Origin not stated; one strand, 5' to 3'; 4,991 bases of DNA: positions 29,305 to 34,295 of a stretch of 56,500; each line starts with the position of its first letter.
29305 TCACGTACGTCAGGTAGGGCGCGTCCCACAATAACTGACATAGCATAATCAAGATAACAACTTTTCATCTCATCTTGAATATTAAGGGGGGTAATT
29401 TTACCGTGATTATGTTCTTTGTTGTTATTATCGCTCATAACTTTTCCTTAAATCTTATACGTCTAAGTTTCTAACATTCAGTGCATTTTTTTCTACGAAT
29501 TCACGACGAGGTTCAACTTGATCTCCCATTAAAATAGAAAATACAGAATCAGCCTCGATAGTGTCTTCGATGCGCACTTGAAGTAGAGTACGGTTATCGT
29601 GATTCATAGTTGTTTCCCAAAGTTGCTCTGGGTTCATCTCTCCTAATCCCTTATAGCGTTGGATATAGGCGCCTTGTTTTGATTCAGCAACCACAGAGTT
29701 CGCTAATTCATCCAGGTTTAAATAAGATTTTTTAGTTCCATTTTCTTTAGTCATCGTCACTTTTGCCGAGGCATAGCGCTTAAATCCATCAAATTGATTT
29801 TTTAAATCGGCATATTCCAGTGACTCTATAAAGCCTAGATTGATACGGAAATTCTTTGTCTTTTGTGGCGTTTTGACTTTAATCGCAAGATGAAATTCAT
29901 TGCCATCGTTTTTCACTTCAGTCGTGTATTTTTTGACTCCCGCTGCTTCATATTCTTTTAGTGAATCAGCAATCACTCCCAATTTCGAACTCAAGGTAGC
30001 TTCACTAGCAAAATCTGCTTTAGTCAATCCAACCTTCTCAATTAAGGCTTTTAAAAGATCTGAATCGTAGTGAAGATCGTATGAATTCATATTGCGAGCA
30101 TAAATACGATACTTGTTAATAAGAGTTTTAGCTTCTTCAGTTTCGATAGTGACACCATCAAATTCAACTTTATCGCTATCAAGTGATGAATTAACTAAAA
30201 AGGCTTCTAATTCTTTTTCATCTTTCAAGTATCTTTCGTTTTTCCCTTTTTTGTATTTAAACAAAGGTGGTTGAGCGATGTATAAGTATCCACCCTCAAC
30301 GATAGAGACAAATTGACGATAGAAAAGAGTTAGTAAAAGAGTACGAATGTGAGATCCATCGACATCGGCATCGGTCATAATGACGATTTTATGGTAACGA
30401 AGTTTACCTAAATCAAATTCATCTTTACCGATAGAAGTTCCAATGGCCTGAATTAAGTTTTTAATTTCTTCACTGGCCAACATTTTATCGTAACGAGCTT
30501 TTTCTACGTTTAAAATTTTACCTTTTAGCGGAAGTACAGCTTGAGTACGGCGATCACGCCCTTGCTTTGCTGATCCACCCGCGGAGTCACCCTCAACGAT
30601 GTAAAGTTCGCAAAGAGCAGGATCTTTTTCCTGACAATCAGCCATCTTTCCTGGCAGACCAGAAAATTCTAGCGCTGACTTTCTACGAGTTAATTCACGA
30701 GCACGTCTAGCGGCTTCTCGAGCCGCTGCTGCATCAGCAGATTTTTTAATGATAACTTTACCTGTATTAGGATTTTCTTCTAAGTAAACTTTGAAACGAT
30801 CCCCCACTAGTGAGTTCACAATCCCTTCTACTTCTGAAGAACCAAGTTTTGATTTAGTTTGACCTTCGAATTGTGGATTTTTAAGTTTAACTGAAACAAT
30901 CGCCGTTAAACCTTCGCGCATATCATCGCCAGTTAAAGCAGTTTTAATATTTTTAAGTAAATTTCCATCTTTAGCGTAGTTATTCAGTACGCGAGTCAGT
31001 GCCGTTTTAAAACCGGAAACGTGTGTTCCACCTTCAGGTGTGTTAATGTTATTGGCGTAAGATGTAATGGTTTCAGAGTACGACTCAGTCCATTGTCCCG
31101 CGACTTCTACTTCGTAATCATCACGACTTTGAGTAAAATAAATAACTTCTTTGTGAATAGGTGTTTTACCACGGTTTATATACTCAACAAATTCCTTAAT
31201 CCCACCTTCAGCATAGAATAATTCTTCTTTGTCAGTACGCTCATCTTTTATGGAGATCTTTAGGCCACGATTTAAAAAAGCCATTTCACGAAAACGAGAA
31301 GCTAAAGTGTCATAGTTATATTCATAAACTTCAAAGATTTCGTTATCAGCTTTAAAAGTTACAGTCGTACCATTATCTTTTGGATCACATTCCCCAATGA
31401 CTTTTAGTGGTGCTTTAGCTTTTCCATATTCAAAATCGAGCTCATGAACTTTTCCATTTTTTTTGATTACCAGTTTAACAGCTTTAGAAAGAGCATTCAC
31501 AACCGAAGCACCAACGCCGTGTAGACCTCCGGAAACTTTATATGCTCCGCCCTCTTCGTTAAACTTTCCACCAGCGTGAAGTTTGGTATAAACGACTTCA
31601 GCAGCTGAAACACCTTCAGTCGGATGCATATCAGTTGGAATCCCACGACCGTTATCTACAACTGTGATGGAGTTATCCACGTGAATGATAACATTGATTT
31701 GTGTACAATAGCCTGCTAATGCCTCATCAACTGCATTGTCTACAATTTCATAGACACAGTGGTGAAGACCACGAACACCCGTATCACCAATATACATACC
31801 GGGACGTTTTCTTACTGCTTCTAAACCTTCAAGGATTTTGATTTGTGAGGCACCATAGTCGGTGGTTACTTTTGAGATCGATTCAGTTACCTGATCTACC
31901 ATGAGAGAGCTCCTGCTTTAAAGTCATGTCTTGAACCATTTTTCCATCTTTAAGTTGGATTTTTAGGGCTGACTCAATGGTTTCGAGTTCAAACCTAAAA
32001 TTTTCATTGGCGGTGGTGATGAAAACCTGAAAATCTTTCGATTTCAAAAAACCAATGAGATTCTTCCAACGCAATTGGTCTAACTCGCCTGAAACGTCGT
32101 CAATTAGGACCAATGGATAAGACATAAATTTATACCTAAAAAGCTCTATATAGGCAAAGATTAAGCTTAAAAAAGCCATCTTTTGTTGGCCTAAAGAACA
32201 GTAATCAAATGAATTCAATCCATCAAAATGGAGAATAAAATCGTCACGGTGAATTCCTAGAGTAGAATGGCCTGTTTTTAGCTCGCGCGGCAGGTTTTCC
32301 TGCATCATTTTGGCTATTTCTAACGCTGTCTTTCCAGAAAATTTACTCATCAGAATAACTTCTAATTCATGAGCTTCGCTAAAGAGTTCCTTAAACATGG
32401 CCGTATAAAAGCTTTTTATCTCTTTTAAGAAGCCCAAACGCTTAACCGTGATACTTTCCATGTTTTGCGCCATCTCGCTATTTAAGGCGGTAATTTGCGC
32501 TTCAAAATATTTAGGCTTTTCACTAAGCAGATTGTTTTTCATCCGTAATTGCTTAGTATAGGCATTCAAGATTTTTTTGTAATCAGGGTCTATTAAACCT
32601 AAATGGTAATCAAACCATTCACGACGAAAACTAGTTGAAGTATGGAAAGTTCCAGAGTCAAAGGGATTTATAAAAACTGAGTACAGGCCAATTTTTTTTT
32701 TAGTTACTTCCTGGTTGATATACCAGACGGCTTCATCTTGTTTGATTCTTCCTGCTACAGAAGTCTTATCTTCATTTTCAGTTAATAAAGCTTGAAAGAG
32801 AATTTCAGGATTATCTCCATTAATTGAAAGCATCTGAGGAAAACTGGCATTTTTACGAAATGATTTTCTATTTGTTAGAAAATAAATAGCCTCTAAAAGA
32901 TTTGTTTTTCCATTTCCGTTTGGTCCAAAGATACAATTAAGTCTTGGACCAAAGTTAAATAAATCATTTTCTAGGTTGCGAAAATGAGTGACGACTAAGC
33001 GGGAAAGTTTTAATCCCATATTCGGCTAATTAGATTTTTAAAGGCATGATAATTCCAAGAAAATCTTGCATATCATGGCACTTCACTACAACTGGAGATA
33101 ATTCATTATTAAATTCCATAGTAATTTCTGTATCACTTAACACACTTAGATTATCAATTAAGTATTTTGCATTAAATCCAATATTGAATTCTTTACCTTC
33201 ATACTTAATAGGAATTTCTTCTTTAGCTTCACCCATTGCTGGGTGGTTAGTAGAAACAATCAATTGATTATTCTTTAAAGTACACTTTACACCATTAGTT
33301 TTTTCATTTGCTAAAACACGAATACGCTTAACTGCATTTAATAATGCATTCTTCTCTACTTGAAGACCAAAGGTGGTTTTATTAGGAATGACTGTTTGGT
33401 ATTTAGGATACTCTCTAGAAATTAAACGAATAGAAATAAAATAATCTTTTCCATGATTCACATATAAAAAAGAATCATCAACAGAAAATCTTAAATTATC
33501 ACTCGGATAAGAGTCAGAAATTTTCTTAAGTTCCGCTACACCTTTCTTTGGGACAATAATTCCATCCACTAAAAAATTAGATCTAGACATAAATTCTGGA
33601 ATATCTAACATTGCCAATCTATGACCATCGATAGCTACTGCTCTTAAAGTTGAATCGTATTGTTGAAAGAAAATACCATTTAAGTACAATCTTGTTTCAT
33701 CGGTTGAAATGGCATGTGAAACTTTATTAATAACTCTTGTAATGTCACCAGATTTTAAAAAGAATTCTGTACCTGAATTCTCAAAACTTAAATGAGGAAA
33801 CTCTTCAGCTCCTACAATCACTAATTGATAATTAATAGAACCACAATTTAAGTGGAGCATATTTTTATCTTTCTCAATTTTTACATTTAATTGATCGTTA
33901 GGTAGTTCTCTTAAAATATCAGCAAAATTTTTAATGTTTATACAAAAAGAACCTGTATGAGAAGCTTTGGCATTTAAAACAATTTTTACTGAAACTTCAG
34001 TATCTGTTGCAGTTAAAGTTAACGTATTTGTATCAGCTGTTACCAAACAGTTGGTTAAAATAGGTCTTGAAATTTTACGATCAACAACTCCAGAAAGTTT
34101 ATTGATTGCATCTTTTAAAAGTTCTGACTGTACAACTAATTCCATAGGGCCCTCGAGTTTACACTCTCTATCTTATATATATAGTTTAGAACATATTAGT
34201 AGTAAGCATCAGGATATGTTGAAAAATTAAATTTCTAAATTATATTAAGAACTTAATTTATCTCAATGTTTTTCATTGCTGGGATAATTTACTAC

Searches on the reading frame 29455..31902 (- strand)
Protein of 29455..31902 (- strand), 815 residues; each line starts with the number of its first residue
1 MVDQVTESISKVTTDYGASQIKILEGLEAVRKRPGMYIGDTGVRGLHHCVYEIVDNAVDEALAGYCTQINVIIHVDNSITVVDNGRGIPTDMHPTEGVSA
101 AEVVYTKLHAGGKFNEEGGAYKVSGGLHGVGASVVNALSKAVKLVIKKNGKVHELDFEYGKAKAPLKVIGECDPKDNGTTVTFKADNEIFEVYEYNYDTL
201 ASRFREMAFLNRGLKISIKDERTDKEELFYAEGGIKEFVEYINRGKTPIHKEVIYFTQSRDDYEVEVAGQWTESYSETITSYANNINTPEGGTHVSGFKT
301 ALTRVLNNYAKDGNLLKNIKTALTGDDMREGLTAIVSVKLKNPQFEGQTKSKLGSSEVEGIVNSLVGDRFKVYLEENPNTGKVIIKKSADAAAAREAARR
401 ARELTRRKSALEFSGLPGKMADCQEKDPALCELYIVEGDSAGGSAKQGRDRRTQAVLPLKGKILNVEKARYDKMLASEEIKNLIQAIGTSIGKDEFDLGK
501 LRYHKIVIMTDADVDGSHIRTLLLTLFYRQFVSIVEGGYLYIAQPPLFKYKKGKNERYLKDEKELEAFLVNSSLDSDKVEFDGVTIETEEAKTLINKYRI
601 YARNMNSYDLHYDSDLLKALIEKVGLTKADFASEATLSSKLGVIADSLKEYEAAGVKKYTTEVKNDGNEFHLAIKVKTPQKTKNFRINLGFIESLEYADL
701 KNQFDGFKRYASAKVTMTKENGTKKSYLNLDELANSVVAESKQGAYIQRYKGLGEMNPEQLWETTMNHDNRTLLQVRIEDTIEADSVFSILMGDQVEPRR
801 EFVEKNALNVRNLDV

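Call 9: search_protein_families(library=pfam, proteins=[window:29455-31902:-])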
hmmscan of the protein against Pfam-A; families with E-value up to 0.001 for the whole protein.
window:29455-31902:- (815 aa): 6 families
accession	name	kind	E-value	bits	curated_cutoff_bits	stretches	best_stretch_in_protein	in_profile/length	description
PF00204.31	DNA_gyraseB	-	1.6e-63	213.8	27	1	234-403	1-172/173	DNA gyrase B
PF00986.26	DNA_gyraseB_C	-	5.1e-31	107.1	29.8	1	743-804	2-63/63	DNA gyrase B subunit, carboxyl terminus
PF01751.28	Toprim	-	4.5e-19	68.9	23.1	1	432-543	1-94/96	Toprim domain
PF02518.31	HATPase_c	-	1.3e-16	61.5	26.4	1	44-186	4-108/111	Histidine kinase-, DNA gyrase B-, and HSP90-like ATPase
PF18053.6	GyrB_insert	-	1.8e-09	38.2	26.1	1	584-702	10-129/167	DNA gyrase B subunit insert domain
PF21249.2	GyrB_hook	-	2.4e-06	27.5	23.7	1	546-567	1-22/29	GyrB, hook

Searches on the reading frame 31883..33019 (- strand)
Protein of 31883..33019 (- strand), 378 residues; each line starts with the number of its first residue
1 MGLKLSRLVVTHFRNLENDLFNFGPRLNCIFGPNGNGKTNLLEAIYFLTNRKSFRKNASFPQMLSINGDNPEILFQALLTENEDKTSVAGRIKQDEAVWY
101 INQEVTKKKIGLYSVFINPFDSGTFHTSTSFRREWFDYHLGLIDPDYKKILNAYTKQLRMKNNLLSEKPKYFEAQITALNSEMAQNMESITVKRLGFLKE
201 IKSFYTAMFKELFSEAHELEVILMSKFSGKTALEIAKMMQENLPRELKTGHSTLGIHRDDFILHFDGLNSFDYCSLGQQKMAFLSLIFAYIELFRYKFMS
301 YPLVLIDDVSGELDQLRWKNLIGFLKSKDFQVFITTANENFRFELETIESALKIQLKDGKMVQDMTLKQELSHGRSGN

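Call 9: search_protein_families(library=pfam, proteins=[window:31883-33019:-])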
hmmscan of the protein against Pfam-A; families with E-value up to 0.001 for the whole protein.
window:31883-33019:- (378 aa): 4 families
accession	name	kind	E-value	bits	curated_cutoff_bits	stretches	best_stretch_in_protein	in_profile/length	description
PF02463.25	SMC_N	-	8.6e-24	84.6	40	1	5-344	2-204/220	RecF/RecN/SMC N terminal domain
PF13476.12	AAA_23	-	2.8e-10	41.6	27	1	8-182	2-166/201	AAA domain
PF13304.12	AAA_21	-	2.6e-09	38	27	1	27-336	1-297/304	AAA domain, putative AbiEii toxin, Type IV TA system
PF13175.12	AAA_15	-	1.5e-07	31.8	32.1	1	4-248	2-265/374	AAA ATPase domain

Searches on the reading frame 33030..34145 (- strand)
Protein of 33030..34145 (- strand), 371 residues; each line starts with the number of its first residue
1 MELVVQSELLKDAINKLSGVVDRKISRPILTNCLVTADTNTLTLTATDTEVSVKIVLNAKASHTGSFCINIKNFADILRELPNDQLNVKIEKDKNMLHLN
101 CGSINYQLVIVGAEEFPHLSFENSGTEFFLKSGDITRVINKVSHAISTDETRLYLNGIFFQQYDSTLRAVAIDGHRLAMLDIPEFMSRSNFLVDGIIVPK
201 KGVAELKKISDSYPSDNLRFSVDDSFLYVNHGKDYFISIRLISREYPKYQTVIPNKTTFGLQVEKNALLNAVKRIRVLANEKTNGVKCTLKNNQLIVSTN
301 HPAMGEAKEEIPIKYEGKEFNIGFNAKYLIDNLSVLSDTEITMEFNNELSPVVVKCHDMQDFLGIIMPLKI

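Call 9: search_protein_families(library=pfam, proteins=[window:33030-34145:-])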
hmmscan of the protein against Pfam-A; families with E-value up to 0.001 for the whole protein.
window:33030-34145:- (371 aa): 3 families
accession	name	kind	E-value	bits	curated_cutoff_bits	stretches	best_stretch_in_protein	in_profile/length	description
PF00712.24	DNA_pol3_beta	-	1.6e-29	102.9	24.4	1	1-119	1-119/120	DNA polymerase III beta subunit, N-terminal domain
PF02768.20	DNA_pol3_beta_3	-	5.2e-28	97.7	27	1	251-369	2-120/121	DNA polymerase III beta subunit, C-terminal domain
PF02767.21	DNA_pol3_beta_2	-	3e-26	92.4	27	2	131-248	3-116/116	DNA polymerase III beta subunit, central domain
